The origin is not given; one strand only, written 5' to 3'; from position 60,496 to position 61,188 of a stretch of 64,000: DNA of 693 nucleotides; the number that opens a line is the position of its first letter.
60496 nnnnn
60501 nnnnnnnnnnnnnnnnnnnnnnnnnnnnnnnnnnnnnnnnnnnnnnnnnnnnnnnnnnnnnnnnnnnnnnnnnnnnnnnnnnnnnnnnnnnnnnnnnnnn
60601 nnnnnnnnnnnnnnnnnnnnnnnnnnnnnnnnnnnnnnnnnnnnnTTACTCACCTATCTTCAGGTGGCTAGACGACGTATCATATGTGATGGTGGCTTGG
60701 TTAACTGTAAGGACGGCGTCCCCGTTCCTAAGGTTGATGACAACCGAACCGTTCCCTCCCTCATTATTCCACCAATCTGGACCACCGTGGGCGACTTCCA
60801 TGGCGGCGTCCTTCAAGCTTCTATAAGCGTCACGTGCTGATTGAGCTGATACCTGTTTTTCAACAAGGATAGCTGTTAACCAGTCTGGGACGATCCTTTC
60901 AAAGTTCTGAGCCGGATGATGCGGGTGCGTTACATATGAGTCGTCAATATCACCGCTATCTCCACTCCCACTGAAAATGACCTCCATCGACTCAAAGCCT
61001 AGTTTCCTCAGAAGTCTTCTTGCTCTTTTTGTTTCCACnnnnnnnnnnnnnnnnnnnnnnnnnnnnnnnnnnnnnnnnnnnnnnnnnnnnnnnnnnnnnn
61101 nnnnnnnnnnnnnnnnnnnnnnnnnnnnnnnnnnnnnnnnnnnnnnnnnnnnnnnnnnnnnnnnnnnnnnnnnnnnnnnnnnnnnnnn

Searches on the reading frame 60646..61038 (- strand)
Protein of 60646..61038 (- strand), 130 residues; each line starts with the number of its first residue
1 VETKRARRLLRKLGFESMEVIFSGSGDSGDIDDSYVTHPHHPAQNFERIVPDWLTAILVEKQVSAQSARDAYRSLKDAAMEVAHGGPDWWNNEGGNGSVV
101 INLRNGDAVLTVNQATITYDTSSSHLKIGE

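Call 61: search_protein_families(library=pfam, proteins=[window:60646-61038:-], max_evalue=0.001)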
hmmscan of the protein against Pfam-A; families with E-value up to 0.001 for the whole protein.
window:60646-61038:- (130 aa): 1 family
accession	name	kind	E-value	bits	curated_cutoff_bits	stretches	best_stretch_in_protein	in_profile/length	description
PF21798.2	DUF6878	-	5.7e-07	30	24.3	1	9-118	12-120/128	Family of unknown function (DUF6878)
